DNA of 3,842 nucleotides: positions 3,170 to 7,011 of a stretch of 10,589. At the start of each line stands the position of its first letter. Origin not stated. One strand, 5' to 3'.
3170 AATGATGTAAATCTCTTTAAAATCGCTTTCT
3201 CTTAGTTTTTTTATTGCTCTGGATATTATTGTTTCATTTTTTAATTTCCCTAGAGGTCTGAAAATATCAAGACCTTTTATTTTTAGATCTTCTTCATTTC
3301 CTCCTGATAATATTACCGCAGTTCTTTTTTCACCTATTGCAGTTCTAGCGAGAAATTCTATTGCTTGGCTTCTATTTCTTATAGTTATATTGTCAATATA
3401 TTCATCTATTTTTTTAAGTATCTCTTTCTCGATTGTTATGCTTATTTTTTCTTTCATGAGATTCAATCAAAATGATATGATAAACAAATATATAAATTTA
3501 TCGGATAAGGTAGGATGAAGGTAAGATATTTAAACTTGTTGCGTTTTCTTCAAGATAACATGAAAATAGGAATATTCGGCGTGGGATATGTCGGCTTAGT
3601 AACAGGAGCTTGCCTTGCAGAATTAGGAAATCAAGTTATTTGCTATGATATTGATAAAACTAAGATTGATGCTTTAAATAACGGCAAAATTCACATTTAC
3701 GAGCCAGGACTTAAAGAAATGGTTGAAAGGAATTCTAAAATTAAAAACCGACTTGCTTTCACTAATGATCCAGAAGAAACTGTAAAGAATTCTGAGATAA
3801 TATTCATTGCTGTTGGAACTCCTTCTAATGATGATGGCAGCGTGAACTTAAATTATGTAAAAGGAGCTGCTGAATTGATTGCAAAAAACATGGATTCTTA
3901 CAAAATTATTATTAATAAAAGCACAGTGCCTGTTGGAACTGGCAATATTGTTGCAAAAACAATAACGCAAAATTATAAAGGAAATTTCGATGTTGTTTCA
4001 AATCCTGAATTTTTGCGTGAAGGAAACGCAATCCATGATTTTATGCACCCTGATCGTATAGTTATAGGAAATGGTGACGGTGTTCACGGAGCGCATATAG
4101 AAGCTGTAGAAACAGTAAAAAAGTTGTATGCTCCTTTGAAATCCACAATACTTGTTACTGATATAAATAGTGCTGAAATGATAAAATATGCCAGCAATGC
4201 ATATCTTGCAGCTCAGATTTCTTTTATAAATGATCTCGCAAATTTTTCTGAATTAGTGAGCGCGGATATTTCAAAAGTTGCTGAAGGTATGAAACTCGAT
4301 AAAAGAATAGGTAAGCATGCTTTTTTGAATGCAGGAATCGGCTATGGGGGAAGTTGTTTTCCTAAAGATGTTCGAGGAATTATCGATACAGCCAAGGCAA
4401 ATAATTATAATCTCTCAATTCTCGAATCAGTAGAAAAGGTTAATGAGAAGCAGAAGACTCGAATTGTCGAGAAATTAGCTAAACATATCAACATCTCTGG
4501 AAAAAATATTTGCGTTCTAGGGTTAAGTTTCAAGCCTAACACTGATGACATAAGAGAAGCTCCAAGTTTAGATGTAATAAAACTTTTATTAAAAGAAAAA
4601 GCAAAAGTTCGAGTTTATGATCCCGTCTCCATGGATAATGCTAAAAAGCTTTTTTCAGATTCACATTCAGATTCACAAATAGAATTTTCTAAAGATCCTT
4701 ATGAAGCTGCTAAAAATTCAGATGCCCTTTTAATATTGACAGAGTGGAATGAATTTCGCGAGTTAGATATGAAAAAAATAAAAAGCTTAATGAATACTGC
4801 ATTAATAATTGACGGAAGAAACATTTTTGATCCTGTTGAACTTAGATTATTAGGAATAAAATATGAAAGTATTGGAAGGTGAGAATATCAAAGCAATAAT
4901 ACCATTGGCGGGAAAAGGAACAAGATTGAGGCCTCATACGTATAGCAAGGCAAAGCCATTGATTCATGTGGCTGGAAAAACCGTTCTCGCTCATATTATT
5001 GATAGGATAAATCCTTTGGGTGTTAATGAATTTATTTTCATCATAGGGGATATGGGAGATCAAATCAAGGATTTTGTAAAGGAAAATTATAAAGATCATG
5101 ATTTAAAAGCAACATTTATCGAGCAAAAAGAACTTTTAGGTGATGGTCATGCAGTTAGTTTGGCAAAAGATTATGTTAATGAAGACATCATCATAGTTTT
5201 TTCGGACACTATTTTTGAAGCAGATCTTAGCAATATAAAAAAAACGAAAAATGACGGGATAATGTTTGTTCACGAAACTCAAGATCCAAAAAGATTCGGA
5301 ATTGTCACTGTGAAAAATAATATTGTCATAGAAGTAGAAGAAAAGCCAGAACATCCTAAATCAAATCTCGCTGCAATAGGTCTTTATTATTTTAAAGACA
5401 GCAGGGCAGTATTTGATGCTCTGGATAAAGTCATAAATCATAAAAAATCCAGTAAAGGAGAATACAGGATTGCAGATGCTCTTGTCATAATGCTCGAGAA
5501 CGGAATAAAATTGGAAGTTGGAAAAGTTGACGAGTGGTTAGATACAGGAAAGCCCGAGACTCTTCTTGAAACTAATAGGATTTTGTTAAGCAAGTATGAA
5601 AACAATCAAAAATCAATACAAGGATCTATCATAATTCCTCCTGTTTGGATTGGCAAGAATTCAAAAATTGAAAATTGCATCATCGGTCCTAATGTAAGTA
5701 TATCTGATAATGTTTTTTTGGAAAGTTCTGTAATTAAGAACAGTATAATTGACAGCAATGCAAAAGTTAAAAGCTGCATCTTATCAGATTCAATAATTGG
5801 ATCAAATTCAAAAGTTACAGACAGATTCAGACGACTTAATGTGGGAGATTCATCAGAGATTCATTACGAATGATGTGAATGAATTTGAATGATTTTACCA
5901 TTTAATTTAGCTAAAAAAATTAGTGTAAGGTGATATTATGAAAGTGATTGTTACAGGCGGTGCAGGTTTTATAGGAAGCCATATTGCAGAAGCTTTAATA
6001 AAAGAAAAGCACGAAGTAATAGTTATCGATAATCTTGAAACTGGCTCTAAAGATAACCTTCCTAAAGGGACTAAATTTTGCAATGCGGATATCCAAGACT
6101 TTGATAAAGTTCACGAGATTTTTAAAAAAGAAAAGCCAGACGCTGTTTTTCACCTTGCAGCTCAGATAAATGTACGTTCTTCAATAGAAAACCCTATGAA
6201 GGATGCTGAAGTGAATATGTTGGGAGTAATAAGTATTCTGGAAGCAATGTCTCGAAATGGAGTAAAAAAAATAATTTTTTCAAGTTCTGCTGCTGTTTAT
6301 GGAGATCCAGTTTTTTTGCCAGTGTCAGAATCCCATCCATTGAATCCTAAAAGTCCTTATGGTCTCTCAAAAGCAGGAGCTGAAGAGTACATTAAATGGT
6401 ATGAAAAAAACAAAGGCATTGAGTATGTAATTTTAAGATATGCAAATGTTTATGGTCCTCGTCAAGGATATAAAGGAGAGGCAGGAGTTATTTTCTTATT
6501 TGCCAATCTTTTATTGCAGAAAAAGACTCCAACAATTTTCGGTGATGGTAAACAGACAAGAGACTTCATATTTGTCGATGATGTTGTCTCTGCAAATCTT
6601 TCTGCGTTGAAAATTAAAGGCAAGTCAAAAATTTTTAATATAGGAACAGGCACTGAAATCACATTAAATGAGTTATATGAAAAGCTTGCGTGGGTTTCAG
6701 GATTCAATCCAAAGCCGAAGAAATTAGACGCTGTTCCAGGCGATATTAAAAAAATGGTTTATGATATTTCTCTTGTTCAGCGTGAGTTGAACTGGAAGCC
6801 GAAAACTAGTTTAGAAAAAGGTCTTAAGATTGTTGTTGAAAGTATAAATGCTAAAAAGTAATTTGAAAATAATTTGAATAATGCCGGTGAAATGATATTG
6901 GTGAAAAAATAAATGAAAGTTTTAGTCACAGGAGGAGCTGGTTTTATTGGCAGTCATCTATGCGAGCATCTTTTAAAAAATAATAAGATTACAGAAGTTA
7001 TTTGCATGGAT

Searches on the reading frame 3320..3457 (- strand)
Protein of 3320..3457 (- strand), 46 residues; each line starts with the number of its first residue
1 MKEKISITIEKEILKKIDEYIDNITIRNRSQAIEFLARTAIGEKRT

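Call 35: search_solved_structures(query=A2, max_evalue=1, show_alignments=4)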
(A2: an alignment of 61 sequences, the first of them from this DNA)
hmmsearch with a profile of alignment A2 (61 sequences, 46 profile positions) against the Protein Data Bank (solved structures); distinct sequences matched with E-value up to 1: 14.
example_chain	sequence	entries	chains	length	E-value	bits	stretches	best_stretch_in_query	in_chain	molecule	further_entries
1q5v_A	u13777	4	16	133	4.4e-11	45.7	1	3-45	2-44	Nickel responsive regulator | Nickel-responsive regulator | Nickel-responsive regulatory protein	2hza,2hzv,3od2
2bj1_A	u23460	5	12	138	4.7e-07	32.8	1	4-41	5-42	NICKEL RESPONSIVE REGULATOR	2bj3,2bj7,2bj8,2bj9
8u12_A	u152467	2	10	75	6.8e-05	25.9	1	2-39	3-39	Antitoxin Rv0298 | Antitoxin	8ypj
2wvb_A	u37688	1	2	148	0.0016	21.5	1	4-44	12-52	PUTATIVE NICKEL-RESPONSIVE REGULATOR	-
2wvd_A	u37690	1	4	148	0.0016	21.5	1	4-44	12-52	PUTATIVE NICKEL-RESPONSIVE REGULATOR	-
3pht_A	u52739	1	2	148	0.0016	21.5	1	4-44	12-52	Putative nickel-responsive regulator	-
2ca9_A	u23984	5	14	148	0.0016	21.5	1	4-44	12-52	PUTATIVE NICKEL-RESPONSIVE REGULATOR | nickel-responsive regulator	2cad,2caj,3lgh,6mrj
2wvc_A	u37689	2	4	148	0.0016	21.5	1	4-44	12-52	PUTATIVE NICKEL-RESPONSIVE REGULATOR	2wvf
2wve_A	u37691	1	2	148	0.0016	21.5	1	4-44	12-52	PUTATIVE NICKEL-RESPONSIVE REGULATOR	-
4p78_A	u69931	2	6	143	0.005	19.9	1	7-41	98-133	HicB3 antitoxin | Antitoxin HicB3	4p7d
2cpg_A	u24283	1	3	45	0.019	18.1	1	1-20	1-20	TRANSCRIPTIONAL REPRESSOR COPG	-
1b01_A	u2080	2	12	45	0.021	17.9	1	1-20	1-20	TRANSCRIPTIONAL REPRESSOR COPG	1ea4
6i3m_G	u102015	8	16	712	0.76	12.9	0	2-21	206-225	Translation initiation factor eIF-2B subunit epsilon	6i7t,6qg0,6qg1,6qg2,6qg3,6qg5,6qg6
5dn7_A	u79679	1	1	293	0.89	12.7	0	20-36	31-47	Protein FAM179B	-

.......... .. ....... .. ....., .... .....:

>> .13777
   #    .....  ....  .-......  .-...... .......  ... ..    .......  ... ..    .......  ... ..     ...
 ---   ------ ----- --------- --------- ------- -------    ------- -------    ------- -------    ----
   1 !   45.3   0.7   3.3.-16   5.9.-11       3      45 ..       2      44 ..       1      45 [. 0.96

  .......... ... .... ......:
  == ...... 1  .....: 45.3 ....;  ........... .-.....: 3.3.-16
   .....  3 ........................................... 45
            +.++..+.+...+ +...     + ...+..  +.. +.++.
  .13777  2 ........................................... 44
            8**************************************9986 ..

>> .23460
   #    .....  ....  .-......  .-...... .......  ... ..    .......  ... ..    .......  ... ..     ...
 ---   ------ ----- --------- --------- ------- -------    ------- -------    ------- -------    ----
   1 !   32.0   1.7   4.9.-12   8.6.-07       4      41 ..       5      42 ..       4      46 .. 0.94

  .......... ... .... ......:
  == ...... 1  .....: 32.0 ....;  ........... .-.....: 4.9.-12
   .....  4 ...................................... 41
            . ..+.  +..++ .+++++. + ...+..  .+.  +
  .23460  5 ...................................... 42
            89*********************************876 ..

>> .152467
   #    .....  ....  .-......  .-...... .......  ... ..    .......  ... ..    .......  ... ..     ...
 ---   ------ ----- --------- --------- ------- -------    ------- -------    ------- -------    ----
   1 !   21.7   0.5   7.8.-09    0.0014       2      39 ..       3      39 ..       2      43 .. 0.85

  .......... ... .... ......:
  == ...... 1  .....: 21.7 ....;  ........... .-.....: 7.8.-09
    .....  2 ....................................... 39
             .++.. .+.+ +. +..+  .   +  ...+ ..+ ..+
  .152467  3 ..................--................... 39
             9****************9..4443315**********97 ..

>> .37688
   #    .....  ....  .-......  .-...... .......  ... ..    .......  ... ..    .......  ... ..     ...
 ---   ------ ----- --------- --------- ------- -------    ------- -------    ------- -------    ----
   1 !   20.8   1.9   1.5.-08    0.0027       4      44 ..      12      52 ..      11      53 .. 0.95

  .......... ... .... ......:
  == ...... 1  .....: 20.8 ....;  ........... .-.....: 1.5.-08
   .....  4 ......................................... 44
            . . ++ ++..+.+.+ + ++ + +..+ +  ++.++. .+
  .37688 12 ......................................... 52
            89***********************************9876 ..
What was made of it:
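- On Ribbon-helix-helix superfamily (NikR/CopG type): The family N-terminal profile hits 1q5v NikR res 2-44 at E=4.4e-11, 2bj1 at 4.7e-7 and CopG at 0.02 (call 35). K4, S6 and T8 align to NikR R3, T5 and T7 (call 35).
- Closest known: NikR. Same: The N-terminal RHH is clearly homologous (E=4.4e-11, call 35) and has the same R/K-x-S/T-x-T recognition strand and NRS cap.
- The RHH profile matches the NikR DNA-binding domain at E=4.4e-11, with the base-contacting strand and the NRS cap aligned (call 35).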

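Call 36: search_protein_families(library=pfam, alignment_id=A2, max_evalue=0.01)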
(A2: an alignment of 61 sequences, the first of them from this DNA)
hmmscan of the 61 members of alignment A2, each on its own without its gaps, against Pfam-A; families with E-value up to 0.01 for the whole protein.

A. member 1, seq(46 aa): 2 families
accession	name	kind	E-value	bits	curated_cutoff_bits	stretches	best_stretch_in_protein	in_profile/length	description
PF15919.11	HicB_lk_antitox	-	0.0011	19.5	27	1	2-38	89-121/123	HicB_like antitoxin of bacterial toxin-antitoxin system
PF01402.27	RHH_1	-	0.008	16.5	20.5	0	5-41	2-37/39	Ribbon-helix-helix protein, copG family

B. families by the number of members that match (of 61 scanned): 8 families
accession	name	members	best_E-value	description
PF01402.27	RHH_1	48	1.8e-09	Ribbon-helix-helix protein, copG family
PF15919.11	HicB_lk_antitox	9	0.00087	HicB_like antitoxin of bacterial toxin-antitoxin system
PF19891.5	DUF6364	4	0.001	Family of unknown function (DUF6364)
PF17723.7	RHH_8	2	2.6e-07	Ribbon-Helix-Helix transcriptional regulator family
PF07362.18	CcdA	1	0.0021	Post-segregation antitoxin CcdA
PF12651.13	RHH_3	1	0.0026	Ribbon-helix-helix domain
PF12277.13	DUF3618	1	0.0055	Protein of unknown function (DUF3618)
PF10470.14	AKAP7_RIRII_bdg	1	0.0087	PKA-RI-RII subunit binding domain of A-kinase anchor protein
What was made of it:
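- On Ribbon-helix-helix superfamily (NikR/CopG type): 48 of 61 members hit PF01402 (call 36).
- Checked: 48 of 61 members hit Pfam RHH_1, best 1.8e-9 (calls 35-36).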

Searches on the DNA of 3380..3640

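Call 64: search_rna_families(source=window, start=3380, end=3640, threshold=evalue, max_evalue=1)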
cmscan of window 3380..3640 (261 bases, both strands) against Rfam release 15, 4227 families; matches with E-value up to 1: 0.
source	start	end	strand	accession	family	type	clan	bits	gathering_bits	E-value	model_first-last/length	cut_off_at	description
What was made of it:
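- No Rfam family matches the spacer (call 64).
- Tried and rejected: Rfam at E of 1 or less gave nothing (call 64).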

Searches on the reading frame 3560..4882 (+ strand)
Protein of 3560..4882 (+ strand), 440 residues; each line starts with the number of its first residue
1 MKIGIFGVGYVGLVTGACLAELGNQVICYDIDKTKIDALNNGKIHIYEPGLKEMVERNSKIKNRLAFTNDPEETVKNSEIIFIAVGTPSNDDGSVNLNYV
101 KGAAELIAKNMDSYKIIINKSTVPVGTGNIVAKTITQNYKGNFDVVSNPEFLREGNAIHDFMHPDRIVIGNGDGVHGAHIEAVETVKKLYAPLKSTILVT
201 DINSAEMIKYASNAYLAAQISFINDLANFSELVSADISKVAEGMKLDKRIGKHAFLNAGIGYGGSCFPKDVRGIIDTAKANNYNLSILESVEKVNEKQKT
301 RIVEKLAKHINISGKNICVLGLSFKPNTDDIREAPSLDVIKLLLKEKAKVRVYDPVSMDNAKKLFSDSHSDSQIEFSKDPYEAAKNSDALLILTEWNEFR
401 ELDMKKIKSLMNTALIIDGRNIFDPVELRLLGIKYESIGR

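Call 39: search_protein_families(library=ncbifam, proteins=[window:3560-4882:+], max_evalue=0.00001)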
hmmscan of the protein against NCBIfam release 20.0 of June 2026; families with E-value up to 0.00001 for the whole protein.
window:3560-4882:+ (440 aa): 8 families
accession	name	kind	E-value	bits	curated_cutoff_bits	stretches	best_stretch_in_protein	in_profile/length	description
NF047673.2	TeichurnBiosyTuaD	equivalog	6.4e-162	539.6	700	1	2-440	3-431/439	UDP-glucose 6-dehydrogenase TuaD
TIGR03026.1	NDP-sugDHase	subfamily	8.2e-140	466.2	189.8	1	1-421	1-413/413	nucleotide sugar dehydrogenase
NF041297.1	UDPGDh_AglM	equivalog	1.1e-116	390.3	670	1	1-437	1-427/429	UDP-glucose 6-dehydrogenase AglM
NF040825.1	UDPMaNacDH_Arch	equivalog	1.3e-57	195.5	750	1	1-424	1-402/418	UDP-N-acetyl-D-mannosamine dehydrogenase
NF008286.0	PRK11064.1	equivalog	2.1e-46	158.4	459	1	2-410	5-410/420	UDP-N-acetyl-D-mannosamine dehydrogenase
NF011631.0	PRK15057.1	equivalog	3.9e-40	138.1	757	1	1-360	1-342/388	UDP-glucose 6-dehydrogenase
NF011729.0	PRK15182.1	equivalog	1.7e-21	76.5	592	1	2-357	8-357/425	Vi polysaccharide biosynthesis UDP-N-acetylglucosamine C-6 dehydrogenase TviB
TIGR00745.1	apbA_panE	subfamily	1e-06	28.3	141.35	1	2-86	1-77/305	2-dehydropantoate 2-reductase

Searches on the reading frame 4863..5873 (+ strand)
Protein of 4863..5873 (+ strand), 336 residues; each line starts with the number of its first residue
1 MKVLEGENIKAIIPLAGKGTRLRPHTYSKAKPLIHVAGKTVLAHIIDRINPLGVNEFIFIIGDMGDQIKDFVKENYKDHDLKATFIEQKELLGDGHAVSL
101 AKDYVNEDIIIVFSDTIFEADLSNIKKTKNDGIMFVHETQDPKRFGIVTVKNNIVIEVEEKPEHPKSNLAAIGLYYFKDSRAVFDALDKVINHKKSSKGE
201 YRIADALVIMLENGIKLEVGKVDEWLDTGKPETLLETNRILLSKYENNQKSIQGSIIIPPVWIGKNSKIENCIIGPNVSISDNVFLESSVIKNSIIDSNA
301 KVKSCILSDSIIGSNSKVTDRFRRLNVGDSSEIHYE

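Call 39: search_protein_families(library=ncbifam, proteins=[window:4863-5873:+], max_evalue=0.00001)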
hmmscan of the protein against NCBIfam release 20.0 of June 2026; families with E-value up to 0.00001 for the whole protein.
window:4863-5873:+ (336 aa): 33 families (the best 25 are shown)
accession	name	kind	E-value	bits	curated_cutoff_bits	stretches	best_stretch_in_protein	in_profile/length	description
TIGR01208.1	rmlA_long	equivalog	4.2e-67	226.5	320.25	1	10-333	1-351/353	glucose-1-phosphate thymidylyltransferase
TIGR03992.1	Arch_glmU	subfamily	5.1e-59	200.1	292.1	1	10-316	2-325/393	bifunctional sugar-1-phosphate nucleotidylyltransferase/acetyltransferase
NF041313.1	UDPGP_AglF_Halo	equivalog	1.2e-41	142.7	400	1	10-239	2-232/234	UTP--glucose-1-phosphate uridylyltransferase AglF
NF041173.1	Sug_nt_acttase_Thmprot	equivalog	3.7e-38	131.5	600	1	10-249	2-235/405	bifunctional sugar-1-phosphate nucleotidylyltransferase/acetyltransferase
NF052502.1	man1P_GTase_Rv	exception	8.5e-29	100.5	440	1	10-320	2-315/352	mannose-1-phosphate guanylyltransferase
NF010934.1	PRK14354.1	equivalog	8.7e-27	93.7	450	1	11-318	2-322/447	bifunctional UDP-N-acetylglucosamine diphosphorylase/glucosamine-1-phosphate N-acetyltransferase GlmU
TIGR01173.1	glmU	equivalog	3.5e-26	92.1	366.85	1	10-318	2-323/452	bifunctional UDP-N-acetylglucosamine diphosphorylase/glucosamine-1-phosphate N-acetyltransferase GlmU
NF010933.0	PRK14353.1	equivalog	3.1e-25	88.7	505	1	8-291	5-294/453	bifunctional UDP-N-acetylglucosamine diphosphorylase/glucosamine-1-phosphate N-acetyltransferase GlmU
TIGR01207.1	rmlA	equivalog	2.5e-23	82.6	360.65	1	10-241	1-236/286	glucose-1-phosphate thymidylyltransferase RfbA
NF012024.0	PRK15480.1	equivalog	7.7e-21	74.5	588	1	10-242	5-241/292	glucose-1-phosphate thymidylyltransferase RfbA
NF049965.1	GlMnHpPGnyltfHddC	equivalog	6.1e-20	71.8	300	1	10-186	2-174/221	D-glycero-D-manno-heptose 1-phosphate guanosyltransferase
NF010936.0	PRK14356.1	equivalog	1e-19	70.8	666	1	10-317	7-329/456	bifunctional UDP-N-acetylglucosamine diphosphorylase/glucosamine-1-phosphate N-acetyltransferase GlmU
TIGR01099.1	galU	equivalog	2.4e-19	69.9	326.8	2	81-229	94-253/261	UTP--glucose-1-phosphate uridylyltransferase GalU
NF006986.0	PRK09451.1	equivalog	2.8e-19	69.3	725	1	8-328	5-335/456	bifunctional UDP-N-acetylglucosamine diphosphorylase/glucosamine-1-phosphate N-acetyltransferase GlmU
NF010939.0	PRK14359.1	equivalog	9.4e-19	67.3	592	1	9-314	3-303/430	bifunctional UDP-N-acetylglucosamine diphosphorylase/glucosamine-1-phosphate N-acetyltransferase GlmU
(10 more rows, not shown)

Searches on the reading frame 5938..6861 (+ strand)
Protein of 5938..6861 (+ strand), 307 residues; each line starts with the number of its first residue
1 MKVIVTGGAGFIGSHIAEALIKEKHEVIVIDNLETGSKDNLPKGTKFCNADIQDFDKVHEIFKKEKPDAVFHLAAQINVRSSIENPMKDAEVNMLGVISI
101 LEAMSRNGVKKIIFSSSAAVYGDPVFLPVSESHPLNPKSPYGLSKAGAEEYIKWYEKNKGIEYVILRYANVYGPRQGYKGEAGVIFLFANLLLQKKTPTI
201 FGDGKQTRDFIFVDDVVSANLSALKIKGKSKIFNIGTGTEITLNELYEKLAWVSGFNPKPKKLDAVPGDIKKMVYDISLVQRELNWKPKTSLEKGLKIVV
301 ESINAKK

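Call 39: search_protein_families(library=ncbifam, proteins=[window:5938-6861:+], max_evalue=0.00001)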
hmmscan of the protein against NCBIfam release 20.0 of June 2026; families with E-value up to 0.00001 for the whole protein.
window:5938-6861:+ (307 aa): 33 families (the best 25 are shown)
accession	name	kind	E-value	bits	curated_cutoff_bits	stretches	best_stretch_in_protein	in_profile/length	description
TIGR01179.1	galE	equivalog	1.1e-69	234.8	262.3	1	2-294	1-316/332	UDP-glucose 4-epimerase GalE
TIGR01181.1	dTDP_gluc_dehyt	equivalog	2.3e-52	178.1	365.1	1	2-301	1-309/321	dTDP-glucose 4,6-dehydratase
TIGR02197.1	heptose_epim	equivalog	5.2e-44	150.7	274.6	1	3-304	1-314/316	ADP-glyceromanno-heptose 6-epimerase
TIGR04180.1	EDH_00030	hypoth_equivalog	7.1e-43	146.8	475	1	3-290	1-296/297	NAD-dependent 4,6-dehydratase LegB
NF007956.0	PRK10675.1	subfamily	1.2e-36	126.5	394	1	1-293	1-319/338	UDP-glucose 4-epimerase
NF007490.0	PRK10084.1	subfamily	7.8e-33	113.9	649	1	1-301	1-332/361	dTDP-glucose 4,6-dehydratase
NF011728.1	PRK15181.1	equivalog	3.2e-32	111.9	760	1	3-300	18-334/348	Vi polysaccharide biosynthesis UDP-N-acetylglucosaminuronic acid C-4 epimerase TviC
NF007582.0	PRK10217.1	equivalog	3.5e-30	105.3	698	1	2-301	3-329/355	dTDP-glucose 4,6-dehydratase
NF047922.1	GDPFucSynFcl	equivalog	1.2e-27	97.2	500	1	2-299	4-297/308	GDP-L-fucose synthase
NF008360.0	PRK11150.1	equivalog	1.5e-27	96.6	452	1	3-245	2-245/310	ADP-glyceromanno-heptose 6-epimerase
NF043036.1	ErythonDh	equivalog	9.5e-23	80.9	325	1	1-167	1-175/321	D-erythronate dehydrogenase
TIGR02622.1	CDP_4_6_dhtase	equivalog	1.5e-21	77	278.45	1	2-157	6-170/352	CDP-glucose 4,6-dehydratase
TIGR03466.1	HpnA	hypoth_equivalog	3.6e-21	75.4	367.65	1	1-264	1-256/327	hopanoid-associated sugar epimerase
TIGR01472.1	gmd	equivalog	2.1e-19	69.9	415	1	4-248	4-262/342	GDP-mannose 4,6-dehydratase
NF042422.1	oxyalk_red_OleD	equivalog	5.9e-18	65.3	580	1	1-225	1-216/329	2-alkyl-3-oxoalkanoate reductase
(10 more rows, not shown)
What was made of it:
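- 5938..6861 (+): GalE-like NDP-sugar 4-epimerase. call 39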
